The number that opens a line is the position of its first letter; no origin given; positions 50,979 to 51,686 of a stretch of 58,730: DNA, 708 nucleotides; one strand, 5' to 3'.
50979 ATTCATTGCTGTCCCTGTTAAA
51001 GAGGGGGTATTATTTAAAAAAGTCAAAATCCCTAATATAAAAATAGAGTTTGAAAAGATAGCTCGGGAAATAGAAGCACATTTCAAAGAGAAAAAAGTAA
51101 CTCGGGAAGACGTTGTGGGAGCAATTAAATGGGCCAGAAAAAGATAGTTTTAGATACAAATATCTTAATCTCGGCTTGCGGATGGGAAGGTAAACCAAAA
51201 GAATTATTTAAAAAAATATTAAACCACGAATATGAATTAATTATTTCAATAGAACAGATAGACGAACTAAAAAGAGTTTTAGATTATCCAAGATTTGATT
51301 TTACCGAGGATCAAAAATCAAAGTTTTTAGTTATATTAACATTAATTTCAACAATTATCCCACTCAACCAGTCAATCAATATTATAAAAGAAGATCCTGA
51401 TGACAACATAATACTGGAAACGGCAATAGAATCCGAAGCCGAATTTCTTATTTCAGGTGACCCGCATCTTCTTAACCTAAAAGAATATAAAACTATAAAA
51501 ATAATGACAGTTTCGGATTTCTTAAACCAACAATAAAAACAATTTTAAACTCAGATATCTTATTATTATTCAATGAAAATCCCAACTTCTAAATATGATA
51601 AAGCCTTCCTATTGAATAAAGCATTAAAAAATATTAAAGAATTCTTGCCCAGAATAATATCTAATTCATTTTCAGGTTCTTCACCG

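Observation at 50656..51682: Perfect 149-bp direct repeats flank an AbrB-PIN toxin-antitoxin cassette and duplicate the 5' end of the nre-like gene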

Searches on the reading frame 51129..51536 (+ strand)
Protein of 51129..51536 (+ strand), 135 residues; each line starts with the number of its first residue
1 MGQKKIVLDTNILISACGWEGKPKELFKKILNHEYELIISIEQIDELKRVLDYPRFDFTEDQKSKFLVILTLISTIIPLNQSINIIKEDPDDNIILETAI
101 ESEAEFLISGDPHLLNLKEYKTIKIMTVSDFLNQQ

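Call 5: search_protein_families(library=pfam, proteins=[window:51129-51536:+], max_evalue=0.01)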
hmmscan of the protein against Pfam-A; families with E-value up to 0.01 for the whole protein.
window:51129-51536:+ (135 aa): 2 families
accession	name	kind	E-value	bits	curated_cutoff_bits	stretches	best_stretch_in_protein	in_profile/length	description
PF13470.12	PIN_3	-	1.7e-16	61.5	27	1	5-111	1-113/115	PIN domain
PF01850.27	PIN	-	2.7e-06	28.5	23.6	1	6-116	1-116/120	PIN domain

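Call 8: find_encoding_contigs(protein=window:51129-51536:+, flank=6000, max_places=10)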
Protein window:51129-51536:+ (135 aa): 1 contig read that carries it; 1 place shown.
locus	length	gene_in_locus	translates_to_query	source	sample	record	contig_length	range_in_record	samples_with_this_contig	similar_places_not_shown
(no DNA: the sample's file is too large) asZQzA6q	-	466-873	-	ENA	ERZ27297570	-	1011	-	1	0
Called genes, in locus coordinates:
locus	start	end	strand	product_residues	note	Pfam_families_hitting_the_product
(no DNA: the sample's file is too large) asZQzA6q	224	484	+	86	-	-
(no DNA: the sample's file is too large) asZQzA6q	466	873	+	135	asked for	PF13470:PIN_3, PF01850:PIN (weak)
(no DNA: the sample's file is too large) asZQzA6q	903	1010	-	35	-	?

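Call 15: find_homologous_proteins(query=window:51129-51536:+, max_evalue=0.00001)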
Query window:51129-51536:+ (135 aa): 300 proteins with E <= 0.00001 among 318 candidates; the best 120 are listed.
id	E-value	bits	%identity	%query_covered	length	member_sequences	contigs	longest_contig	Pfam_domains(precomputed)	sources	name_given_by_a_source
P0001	5.1e-80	283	100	100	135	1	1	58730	PF01850.28,PF13470.13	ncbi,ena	-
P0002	2.5e-59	217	76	99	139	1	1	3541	PF01850.28,PF13470.13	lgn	-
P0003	4.7e-59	216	61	81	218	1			PF01850.28,PF13470.13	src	-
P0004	1.1e-58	215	74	99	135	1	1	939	PF13470.13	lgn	-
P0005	2.5e-49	184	65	98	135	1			PF01850.28,PF13470.13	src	-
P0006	2.9e-49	184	61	99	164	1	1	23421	PF01850.28,PF10130.16,PF13470.13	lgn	-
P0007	6.2e-49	183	64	100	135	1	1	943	PF01850.28,PF13470.13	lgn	-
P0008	1.7e-48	182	59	99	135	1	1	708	PF01850.28,PF13470.13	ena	-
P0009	9.5e-48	179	59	99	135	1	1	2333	PF01850.28,PF13470.13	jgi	-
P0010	1.1e-47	179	59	99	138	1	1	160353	PF01850.28,PF13470.13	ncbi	-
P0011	5.4e-47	177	58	99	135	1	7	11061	PF01850.28,PF13470.13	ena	-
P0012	6.4e-47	177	63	97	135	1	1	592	PF01850.28,PF10130.16,PF13470.13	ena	-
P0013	1.2e-46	176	57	99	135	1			PF01850.28,PF13470.13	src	-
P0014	1.3e-46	175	61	98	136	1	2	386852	PF13470.13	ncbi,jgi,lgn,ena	-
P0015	2.7e-46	174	59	98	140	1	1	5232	PF01850.28,PF13470.13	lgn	-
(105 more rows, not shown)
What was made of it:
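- On Type II TA module, AbrB-fold antitoxin + PIN_3 toxin: The protein is 135 aa, within the 134-137 aa range of homologues (call 15).
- The nearest PIN elsewhere is 65% identical or less (call 15).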

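Call 17: find_encoding_contigs(protein=P0002, flank=4000, max_places=4)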
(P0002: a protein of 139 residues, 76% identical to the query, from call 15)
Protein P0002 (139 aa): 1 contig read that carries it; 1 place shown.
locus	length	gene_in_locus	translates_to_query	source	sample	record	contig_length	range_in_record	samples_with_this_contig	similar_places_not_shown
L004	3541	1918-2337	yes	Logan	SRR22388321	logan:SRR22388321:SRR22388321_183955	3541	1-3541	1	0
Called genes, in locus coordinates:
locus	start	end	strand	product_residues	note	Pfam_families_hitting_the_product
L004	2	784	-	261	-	?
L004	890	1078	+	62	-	-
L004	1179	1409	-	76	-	PF26688:RHH_12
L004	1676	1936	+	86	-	-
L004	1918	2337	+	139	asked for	PF13470:PIN_3, PF01850:PIN (weak)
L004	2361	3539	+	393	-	?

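Call 18: find_encoding_contigs(protein=P0004, flank=4000, max_places=4)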
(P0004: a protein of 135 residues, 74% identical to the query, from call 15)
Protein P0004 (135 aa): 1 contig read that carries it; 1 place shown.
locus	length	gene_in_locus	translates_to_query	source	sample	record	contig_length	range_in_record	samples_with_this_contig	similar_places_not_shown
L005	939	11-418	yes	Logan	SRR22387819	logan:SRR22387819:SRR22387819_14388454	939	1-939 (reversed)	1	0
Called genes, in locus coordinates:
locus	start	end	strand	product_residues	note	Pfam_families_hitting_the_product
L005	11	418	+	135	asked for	PF13470:PIN_3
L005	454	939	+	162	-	?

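Call 25: find_related_loci(query=window:51129-51536:+, collection=metagenome_contigs, flank=4000)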
Query window:51129-51536:+ (135 aa) in metagenome_contigs; peptide patterns used: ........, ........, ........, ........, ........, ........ (x = any residue, [..] = any of these).
600 stretches matched a pattern (row limit reached: there are more); 95 encode a relative of the query (tblastn E <= 1e-3); the best 80 are kept; 80 distinct loci.
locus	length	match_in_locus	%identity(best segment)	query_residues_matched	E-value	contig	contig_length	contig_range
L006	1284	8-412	59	1-135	6e-57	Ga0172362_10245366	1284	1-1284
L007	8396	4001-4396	61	1-132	8e-53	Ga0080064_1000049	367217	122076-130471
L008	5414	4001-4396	62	1-132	6e-51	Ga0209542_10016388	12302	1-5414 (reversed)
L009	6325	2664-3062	57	1-133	2e-48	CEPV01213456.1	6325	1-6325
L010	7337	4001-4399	56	1-133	7e-47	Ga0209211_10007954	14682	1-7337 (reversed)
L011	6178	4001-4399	56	1-133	6e-47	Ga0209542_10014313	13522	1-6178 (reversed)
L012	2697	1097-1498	54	1-134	7e-46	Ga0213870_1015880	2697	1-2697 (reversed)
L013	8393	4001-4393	57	1-132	9e-45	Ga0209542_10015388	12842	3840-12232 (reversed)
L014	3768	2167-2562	55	1-132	1e-44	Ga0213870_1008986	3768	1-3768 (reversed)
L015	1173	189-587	50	1-133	5e-45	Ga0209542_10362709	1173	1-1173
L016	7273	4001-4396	47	1-132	1e-42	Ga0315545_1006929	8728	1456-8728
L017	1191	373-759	53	6-134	2e-43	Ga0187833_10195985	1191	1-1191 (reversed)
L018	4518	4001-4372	52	1-124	2e-41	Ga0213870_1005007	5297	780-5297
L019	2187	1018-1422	47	1-134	1e-39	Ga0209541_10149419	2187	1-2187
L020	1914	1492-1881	42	5-132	7e-30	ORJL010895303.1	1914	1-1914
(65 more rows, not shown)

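Call 26: find_related_loci(query=window:51129-51536:+, collection=viral_contigs, flank=4000)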
Query window:51129-51536:+ (135 aa) in viral_contigs; peptide patterns used: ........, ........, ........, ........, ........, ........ (x = any residue, [..] = any of these).
21 stretches matched a pattern; 2 encode a relative of the query (tblastn E <= 1e-3); 2 distinct loci.
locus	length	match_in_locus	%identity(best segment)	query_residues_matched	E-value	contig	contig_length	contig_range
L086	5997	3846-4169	35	5-110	3e-12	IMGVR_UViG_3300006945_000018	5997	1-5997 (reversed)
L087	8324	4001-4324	35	5-110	3e-12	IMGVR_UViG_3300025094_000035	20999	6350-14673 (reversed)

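Call 33: search_protein_families(library=pfam, proteins=[L004:1179-1409:-, L004:1434-1583:-, L004:1537-1635:-, L004:1156-1524:+], max_evalue=0.1)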
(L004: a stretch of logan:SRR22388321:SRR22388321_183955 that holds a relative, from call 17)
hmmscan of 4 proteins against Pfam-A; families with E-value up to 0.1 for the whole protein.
L004:1179-1409:- (76 aa): 1 family
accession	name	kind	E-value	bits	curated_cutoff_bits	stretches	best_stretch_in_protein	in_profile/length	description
PF19807.5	DUF6290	-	0.0045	17.6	27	1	12-66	15-71/72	Family of unknown function (DUF6290)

L004:1434-1583:- (49 aa): 0 families

L004:1537-1635:- (32 aa): 0 families

L004:1156-1524:+ (122 aa): 0 families

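Call 43: search_protein_families(library=ncbifam, proteins=[window:51129-51536:+, L004:1179-1409:-], max_evalue=0.01)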
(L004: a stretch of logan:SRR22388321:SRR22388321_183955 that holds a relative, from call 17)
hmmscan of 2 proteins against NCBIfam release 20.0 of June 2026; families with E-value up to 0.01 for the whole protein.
window:51129-51536:+ (135 aa): 1 family
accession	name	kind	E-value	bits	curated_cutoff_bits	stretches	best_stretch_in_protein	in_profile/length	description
TIGR00305.1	TIGR00305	equivalog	8.6e-21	74.4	29.15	1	5-117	1-115/115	putative toxin-antitoxin system toxin component, PIN family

L004:1179-1409:- (76 aa): 2 families
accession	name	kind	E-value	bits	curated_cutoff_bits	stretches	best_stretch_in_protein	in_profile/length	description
NF050799.1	TA_anti_VapB_Sulfo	equivalog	7.6e-07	29.6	60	1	6-53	4-50/69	type II toxin-antitoxin system VapB family antitoxin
NF046040.1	RelB_antitoxin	equivalog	0.005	17.1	50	1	14-50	14-51/69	type II toxin-antitoxin system RelB family antitoxin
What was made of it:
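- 51129..51536 (+): 135-aa PIN_3 (TIGR00305) toxin gene. It is full length and its stop codon is the first 3 nt of repeat copy 2. Calls 5 and 43.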
